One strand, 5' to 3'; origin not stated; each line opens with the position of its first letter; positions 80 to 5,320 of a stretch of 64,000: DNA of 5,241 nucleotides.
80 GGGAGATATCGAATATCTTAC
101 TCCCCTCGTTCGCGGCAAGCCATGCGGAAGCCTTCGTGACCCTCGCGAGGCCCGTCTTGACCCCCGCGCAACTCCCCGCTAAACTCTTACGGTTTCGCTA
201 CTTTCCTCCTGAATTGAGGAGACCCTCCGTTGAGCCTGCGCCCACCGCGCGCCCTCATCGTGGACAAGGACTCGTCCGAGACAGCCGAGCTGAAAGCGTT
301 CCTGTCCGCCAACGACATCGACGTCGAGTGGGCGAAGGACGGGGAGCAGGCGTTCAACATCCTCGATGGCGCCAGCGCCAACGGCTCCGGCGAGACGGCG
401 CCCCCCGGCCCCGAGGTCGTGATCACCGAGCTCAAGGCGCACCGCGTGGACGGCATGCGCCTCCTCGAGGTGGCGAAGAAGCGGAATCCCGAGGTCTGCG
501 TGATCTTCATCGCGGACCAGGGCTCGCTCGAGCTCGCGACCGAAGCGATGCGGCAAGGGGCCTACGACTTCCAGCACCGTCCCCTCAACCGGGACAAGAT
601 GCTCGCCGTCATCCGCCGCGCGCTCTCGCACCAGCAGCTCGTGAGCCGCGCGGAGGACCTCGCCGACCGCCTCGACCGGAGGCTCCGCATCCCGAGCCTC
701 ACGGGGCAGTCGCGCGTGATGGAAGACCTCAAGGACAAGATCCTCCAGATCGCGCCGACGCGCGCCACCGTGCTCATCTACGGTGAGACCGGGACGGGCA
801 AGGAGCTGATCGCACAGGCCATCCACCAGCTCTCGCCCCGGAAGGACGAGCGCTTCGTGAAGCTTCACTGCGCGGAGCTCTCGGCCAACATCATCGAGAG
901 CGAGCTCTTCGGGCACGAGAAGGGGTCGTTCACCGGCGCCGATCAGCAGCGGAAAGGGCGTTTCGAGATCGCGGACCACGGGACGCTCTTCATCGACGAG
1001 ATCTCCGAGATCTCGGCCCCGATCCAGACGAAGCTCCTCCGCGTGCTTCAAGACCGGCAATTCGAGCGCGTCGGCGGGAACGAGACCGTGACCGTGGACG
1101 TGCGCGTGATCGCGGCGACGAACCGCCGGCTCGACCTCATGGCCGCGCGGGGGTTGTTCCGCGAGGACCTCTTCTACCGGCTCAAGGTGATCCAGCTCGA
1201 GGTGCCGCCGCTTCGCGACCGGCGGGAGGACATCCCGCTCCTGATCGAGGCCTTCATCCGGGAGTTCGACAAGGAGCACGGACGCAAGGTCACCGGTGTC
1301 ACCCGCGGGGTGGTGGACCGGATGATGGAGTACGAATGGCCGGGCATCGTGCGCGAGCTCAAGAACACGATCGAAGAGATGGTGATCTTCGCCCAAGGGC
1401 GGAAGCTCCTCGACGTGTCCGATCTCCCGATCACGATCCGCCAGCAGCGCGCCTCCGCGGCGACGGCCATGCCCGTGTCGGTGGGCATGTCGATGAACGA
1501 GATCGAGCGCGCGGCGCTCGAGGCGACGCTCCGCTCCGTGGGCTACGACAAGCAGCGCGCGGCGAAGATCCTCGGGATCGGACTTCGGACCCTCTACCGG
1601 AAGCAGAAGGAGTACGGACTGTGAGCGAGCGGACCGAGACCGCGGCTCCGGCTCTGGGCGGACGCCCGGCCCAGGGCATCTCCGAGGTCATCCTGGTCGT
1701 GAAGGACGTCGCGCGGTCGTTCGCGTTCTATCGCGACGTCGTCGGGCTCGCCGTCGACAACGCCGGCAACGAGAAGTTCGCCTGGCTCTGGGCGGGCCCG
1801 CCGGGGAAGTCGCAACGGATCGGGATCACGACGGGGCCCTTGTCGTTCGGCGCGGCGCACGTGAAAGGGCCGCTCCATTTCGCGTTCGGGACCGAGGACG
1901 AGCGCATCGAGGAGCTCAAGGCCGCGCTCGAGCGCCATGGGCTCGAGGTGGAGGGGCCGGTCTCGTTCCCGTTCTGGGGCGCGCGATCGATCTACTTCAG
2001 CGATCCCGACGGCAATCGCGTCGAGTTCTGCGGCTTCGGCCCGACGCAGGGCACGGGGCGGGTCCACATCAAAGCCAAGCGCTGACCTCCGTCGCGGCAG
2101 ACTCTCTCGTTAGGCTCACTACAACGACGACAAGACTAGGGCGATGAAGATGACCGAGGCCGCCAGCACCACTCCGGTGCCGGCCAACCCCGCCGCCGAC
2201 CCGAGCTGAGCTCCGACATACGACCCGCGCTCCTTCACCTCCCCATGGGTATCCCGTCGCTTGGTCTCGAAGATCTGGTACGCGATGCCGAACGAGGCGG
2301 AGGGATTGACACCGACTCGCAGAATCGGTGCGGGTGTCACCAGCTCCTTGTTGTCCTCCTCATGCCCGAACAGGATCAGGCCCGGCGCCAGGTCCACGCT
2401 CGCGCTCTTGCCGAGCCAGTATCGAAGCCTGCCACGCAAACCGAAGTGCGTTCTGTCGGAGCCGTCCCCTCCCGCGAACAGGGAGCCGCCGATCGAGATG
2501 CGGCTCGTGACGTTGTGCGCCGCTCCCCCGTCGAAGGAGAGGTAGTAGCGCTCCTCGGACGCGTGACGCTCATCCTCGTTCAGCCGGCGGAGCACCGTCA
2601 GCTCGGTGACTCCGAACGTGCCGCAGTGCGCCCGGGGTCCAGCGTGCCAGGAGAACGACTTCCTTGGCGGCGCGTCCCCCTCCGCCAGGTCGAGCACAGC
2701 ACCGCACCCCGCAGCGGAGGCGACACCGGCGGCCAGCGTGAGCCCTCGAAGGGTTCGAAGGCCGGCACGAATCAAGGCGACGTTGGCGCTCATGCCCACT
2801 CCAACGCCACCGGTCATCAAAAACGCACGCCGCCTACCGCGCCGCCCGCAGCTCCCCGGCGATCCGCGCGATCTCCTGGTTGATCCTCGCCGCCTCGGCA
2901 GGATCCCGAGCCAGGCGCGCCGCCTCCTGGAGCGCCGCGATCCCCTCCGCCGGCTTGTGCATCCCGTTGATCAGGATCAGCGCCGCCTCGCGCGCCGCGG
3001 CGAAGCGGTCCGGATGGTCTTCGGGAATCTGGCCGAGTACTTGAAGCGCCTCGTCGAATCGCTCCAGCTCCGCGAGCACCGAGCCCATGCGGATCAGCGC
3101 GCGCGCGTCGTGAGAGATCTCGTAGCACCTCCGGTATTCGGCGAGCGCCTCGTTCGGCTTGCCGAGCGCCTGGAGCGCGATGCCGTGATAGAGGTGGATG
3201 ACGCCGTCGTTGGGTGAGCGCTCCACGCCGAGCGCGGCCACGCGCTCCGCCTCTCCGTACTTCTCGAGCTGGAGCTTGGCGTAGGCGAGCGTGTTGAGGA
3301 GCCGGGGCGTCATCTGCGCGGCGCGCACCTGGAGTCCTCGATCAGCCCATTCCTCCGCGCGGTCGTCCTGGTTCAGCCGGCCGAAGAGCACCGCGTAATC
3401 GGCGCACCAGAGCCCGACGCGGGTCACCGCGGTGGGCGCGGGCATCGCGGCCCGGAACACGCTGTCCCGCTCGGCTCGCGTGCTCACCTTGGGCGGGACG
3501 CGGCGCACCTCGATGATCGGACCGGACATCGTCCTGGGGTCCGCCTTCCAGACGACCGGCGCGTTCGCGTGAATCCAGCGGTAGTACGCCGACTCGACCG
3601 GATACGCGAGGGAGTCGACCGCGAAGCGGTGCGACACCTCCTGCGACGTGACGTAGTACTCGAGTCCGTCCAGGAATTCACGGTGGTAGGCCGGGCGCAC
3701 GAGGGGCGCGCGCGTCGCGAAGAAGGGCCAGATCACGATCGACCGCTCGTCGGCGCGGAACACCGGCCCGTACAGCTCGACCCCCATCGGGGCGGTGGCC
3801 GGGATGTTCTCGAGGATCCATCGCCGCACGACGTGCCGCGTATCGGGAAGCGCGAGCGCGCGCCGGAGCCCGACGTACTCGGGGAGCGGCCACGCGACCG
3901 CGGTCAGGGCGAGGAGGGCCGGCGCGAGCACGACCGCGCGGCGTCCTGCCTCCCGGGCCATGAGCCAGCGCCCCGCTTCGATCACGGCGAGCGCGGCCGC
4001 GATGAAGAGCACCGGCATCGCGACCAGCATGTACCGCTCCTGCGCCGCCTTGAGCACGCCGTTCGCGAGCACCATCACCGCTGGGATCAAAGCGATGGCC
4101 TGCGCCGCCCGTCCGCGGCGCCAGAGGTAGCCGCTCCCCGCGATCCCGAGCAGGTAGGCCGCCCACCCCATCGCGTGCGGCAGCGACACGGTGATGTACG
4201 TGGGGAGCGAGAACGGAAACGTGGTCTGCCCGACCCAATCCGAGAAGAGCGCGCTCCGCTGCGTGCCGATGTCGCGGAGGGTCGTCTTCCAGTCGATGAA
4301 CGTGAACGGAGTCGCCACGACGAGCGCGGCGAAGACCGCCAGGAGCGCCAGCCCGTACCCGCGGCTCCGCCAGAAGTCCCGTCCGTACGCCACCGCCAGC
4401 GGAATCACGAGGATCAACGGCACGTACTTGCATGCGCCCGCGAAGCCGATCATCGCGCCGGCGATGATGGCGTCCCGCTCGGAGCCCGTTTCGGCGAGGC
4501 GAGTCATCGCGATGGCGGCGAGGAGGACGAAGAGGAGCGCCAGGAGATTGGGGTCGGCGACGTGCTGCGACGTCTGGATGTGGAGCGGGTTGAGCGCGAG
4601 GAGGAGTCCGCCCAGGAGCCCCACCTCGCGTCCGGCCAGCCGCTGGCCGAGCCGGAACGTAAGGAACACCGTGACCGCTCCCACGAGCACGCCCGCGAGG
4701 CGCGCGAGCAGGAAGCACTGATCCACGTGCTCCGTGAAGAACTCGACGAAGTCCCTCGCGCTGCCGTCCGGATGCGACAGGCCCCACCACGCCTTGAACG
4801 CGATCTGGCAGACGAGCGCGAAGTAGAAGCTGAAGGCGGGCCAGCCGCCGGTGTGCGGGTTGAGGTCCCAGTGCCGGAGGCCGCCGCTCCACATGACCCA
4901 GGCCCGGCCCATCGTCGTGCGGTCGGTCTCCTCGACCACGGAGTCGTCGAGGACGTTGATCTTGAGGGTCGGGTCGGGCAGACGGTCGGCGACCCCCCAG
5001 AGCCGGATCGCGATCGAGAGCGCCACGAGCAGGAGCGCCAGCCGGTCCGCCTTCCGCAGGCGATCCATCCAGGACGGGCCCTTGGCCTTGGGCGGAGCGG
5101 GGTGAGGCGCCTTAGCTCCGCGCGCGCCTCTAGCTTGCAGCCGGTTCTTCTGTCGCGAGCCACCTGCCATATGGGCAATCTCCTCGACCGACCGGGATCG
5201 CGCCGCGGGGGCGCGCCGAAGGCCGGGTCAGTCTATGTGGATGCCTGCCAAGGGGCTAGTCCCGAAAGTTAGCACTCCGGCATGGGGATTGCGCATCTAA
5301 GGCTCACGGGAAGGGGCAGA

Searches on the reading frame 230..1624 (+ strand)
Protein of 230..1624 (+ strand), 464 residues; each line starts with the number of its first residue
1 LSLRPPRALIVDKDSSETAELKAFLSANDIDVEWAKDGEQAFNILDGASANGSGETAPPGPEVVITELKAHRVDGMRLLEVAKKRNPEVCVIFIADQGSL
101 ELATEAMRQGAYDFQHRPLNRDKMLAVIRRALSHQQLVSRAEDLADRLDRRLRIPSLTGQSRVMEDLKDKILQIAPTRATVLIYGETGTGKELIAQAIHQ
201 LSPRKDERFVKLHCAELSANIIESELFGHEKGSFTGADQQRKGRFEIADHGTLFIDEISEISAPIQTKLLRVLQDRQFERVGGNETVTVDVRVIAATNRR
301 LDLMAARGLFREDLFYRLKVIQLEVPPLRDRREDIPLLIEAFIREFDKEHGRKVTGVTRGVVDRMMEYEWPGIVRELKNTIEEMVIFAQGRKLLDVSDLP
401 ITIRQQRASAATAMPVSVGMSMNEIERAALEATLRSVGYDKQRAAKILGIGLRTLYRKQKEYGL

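Call 25: search_protein_families(library=pfam, proteins=[window:230-1624:+], max_evalue=0.001)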
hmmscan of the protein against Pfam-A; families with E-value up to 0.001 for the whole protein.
window:230-1624:+ (464 aa): 10 families
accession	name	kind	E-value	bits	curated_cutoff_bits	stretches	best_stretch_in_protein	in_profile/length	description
PF00158.32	Sigma54_activat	-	1.6e-68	230.1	20.2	1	158-323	2-167/168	Sigma-54 interaction domain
PF25601.1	AAA_lid_14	-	1.1e-23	83.3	27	1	329-412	1-83/87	AAA+ ATPase lid domain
PF14532.12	Sigma54_activ_2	-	2.7e-20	73.4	25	1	159-328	2-138/138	Sigma-54 interaction domain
PF02954.25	HTH_8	-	1.1e-11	44.7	22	1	422-462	2-42/42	Bacterial regulatory protein, Fis family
PF00072.30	Response_reg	-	1.5e-11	44.9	30.2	1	9-128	2-110/111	Response regulator receiver domain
PF07728.20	AAA_5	-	1.1e-08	35.6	22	1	181-300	2-124/139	AAA domain (dynein-related subfamily)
PF00004.35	AAA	-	8.3e-08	33.2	21.2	1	181-303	1-114/131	ATPase family associated with various cellular activities (AAA)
PF01078.27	Mg_chelatase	-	4.3e-07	30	20.3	1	173-298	16-157/207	Magnesium chelatase, subunit ChlI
PF07724.20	AAA_2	-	7.7e-07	29.7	27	1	179-301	4-127/166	AAA domain (Cdc48 subfamily)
PF13245.12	AAA_19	-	0.00018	22.1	25.1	1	163-276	34-117/134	AAA domain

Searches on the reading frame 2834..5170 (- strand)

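Call 25: search_protein_families(library=pfam, proteins=[window:2834-5170:-], max_evalue=0.001)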
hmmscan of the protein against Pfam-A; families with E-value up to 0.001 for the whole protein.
window:2834-5170:- (778 aa): 9 families
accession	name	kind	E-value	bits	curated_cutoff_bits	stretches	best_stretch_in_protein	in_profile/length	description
PF13231.12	PMT_2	-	1.1e-12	48.8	26.1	1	154-287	22-155/160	Dolichyl-phosphate-mannose-protein mannosyltransferase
PF07719.23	TPR_2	-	9.6e-07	28.9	27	0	663-685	8-30/34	Tetratricopeptide repeat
PF14559.12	TPR_19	-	2.3e-06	28.3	25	1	668-726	3-64/68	Tetratricopeptide repeat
PF13181.12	TPR_8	-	4.6e-06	26.8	25.7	0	665-686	10-31/34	Tetratricopeptide repeat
PF00515.34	TPR_1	-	3.3e-05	24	27.8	0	689-710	1-22/34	Tetratricopeptide repeat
PF13174.12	TPR_6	-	0.00025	22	26.3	0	691-721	2-32/33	Tetratricopeptide repeat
PF13424.12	TPR_12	-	0.00025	21.6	30.1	1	660-712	7-68/77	Tetratricopeptide repeat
PF13428.12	TPR_14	-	0.00042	21.2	23.5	0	622-662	1-41/44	Tetratricopeptide repeat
PF12895.13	ANAPC3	-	0.00077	20.1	27.2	0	650-714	20-81/82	Anaphase-promoting complex, cyclosome, subunit 3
